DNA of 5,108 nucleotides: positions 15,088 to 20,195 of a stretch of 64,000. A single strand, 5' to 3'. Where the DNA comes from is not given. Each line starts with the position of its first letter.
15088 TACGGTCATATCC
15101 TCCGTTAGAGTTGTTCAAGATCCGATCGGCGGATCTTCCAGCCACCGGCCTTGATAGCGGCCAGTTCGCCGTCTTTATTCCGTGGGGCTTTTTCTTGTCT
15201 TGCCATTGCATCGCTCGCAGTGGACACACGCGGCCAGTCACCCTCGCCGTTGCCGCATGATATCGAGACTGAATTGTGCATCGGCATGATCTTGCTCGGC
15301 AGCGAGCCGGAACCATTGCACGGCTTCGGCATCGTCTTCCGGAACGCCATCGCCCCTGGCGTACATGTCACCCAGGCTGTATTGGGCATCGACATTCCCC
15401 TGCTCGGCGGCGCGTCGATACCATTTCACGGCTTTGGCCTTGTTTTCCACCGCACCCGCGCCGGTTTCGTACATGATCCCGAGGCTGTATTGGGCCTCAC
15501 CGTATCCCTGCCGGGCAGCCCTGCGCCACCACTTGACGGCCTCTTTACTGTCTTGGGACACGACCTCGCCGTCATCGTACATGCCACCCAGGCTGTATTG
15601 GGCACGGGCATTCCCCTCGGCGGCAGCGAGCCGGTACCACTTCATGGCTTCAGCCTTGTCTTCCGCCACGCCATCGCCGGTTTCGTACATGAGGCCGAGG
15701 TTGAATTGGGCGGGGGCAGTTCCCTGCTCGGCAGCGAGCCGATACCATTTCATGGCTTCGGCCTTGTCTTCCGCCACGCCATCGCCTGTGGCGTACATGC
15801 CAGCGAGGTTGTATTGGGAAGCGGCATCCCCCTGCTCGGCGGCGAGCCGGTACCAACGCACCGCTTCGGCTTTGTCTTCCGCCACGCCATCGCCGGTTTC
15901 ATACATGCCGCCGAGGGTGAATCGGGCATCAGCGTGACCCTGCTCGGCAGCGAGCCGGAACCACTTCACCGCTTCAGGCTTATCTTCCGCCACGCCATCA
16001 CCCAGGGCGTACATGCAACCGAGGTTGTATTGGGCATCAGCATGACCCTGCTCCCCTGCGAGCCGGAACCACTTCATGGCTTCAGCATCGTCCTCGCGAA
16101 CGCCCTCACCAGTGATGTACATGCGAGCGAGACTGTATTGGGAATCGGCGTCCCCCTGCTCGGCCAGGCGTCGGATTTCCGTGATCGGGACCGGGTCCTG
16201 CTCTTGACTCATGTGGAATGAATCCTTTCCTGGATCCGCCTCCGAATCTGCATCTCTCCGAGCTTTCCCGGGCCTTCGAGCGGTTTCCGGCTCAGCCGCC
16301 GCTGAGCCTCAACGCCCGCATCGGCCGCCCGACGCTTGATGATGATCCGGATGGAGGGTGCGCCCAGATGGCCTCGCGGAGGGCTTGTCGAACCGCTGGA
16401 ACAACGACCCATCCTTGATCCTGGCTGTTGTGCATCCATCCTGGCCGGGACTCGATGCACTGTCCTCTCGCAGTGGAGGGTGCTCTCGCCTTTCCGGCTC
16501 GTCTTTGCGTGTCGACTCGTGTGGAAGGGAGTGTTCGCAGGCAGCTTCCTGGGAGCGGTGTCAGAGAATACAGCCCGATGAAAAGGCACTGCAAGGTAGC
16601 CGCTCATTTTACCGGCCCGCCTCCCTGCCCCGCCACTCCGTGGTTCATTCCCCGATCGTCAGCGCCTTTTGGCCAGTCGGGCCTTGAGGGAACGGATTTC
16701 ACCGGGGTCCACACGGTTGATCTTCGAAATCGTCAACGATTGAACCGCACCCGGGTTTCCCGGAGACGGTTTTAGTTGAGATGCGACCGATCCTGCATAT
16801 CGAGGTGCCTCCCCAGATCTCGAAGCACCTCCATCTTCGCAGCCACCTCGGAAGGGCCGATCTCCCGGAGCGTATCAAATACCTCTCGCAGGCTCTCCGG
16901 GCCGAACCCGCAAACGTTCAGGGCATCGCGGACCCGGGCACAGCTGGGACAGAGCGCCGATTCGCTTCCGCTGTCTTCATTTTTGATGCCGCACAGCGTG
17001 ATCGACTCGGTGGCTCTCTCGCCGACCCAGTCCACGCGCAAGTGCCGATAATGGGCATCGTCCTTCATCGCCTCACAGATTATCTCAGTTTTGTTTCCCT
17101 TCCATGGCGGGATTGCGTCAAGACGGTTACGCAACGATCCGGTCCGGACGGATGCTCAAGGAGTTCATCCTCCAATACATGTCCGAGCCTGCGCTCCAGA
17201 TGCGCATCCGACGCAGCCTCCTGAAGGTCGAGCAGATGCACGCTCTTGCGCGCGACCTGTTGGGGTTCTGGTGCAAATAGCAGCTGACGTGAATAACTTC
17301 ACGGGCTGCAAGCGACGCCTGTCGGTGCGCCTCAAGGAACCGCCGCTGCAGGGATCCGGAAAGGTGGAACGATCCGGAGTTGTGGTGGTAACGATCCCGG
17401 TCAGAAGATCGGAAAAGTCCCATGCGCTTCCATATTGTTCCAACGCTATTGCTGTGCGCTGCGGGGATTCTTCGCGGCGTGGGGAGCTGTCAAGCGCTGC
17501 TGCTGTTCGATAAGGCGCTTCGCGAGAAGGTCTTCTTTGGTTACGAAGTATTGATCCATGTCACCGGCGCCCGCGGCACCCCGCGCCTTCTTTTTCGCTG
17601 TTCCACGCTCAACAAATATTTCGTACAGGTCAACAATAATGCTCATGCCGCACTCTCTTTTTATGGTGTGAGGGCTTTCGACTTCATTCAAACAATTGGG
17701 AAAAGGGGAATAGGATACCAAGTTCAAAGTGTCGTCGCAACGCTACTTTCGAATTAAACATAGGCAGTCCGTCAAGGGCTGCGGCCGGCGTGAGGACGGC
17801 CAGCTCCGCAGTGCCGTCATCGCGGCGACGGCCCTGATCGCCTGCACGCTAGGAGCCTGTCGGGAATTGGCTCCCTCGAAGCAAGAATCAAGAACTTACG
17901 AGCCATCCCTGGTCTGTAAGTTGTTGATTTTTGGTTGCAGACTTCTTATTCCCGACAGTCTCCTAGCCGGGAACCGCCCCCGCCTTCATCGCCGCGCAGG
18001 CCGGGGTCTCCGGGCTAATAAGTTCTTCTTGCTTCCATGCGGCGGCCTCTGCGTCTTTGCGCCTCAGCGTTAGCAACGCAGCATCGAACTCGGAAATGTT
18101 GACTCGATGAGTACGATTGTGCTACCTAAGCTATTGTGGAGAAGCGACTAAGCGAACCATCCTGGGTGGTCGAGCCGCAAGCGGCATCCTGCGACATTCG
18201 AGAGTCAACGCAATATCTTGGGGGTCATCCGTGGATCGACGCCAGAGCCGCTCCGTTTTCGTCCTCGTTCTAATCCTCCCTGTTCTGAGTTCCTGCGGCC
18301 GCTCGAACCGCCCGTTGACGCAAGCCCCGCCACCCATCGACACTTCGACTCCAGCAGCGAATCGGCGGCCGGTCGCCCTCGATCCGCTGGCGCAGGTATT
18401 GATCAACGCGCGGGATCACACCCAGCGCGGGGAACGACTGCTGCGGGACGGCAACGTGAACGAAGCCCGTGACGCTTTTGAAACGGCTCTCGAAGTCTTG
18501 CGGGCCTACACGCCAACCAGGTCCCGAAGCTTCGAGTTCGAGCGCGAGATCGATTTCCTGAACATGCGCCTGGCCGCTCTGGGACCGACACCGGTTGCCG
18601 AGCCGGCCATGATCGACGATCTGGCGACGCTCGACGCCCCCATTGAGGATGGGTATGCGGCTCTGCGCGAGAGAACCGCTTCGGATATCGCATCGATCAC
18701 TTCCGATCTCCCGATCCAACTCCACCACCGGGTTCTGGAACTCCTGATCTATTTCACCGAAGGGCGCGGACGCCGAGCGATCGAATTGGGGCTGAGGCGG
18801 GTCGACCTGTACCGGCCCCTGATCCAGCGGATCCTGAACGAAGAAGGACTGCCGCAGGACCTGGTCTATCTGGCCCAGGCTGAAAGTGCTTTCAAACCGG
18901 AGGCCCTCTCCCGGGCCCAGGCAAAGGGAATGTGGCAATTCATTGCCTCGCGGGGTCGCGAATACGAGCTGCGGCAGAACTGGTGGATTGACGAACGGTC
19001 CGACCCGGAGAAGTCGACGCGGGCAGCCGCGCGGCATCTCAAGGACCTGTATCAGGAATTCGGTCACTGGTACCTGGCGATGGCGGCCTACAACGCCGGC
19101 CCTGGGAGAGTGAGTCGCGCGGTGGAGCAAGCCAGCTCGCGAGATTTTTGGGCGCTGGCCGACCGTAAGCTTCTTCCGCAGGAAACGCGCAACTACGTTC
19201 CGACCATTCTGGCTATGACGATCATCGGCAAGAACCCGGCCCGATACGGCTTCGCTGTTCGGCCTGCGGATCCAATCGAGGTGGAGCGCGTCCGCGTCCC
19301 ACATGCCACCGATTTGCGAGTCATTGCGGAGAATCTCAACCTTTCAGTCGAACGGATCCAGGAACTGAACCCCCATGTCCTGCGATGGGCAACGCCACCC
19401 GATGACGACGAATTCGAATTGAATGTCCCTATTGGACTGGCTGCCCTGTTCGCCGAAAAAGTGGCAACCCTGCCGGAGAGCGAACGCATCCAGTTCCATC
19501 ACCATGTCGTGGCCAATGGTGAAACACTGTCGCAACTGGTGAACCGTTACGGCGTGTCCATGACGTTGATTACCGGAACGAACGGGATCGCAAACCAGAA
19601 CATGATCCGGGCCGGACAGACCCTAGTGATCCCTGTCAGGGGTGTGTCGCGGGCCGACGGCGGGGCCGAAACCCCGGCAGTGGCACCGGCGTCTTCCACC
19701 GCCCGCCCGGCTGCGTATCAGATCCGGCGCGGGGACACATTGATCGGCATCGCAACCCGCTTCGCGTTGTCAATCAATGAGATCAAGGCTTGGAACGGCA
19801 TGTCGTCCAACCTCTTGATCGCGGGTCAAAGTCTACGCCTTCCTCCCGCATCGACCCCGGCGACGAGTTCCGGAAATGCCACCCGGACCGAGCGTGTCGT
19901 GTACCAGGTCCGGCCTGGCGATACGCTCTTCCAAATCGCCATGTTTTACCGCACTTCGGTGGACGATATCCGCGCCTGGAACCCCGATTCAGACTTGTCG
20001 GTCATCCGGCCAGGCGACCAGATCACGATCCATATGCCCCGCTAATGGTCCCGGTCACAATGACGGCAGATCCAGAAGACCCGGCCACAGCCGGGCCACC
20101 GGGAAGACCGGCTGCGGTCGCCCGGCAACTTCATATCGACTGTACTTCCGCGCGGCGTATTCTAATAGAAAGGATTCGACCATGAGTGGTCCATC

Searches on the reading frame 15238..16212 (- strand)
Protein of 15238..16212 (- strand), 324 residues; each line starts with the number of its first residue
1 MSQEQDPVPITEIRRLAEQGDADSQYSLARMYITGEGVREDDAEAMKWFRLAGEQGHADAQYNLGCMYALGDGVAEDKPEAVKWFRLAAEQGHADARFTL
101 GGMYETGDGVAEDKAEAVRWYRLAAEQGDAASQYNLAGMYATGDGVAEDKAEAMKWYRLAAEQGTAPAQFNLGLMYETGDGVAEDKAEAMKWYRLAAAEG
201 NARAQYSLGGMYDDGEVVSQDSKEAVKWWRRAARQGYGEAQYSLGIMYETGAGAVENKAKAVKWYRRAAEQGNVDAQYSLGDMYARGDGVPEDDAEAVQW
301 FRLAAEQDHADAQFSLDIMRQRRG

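Call 58: search_protein_families(library=pfam, proteins=[window:15238-16212:-], max_evalue=0.0001)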
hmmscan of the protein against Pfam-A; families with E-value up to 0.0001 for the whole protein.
window:15238-16212:- (324 aa): 3 families
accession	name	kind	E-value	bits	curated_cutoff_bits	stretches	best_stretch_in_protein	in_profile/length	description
PF08238.18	Sel1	-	1.1e-83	273.1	30.7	8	58-93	1-36/36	Sel1 repeat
PF23310.1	TPR_27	-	1.1e-08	35.1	27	0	43-84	46-87/110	Plant tetratrico peptide repeats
PF20023.5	WSLR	-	7.4e-08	33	27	0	104-120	13-29/39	Wolframin Sel1-like repeat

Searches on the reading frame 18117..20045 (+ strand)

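Call 6: search_protein_families(library=padloc, proteins=[window:18117-20045:+], max_evalue=0.01)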
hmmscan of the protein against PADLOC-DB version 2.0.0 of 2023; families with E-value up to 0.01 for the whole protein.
window:18117-20045:+ (642 aa): 0 families

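Call 58: search_protein_families(library=pfam, proteins=[window:18117-20045:+], max_evalue=0.0001)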
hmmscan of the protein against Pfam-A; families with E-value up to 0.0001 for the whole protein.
window:18117-20045:+ (642 aa): 4 families
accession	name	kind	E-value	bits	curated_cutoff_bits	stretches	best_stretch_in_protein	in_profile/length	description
PF01476.26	LysM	-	1.1e-37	128.1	20.9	3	534-576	1-43/43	LysM domain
PF01464.25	SLT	-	6.4e-29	100.3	21.3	1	241-346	9-115/117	Transglycosylase SLT domain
PF23577.1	LysM_RLK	-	2.6e-06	27.8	27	0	596-628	3-35/44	LysM domain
PF23473.1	LysM3_LYK4_5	-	2.3e-05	24.8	29.3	0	534-566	5-37/48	LYK4/5 LysM3 domain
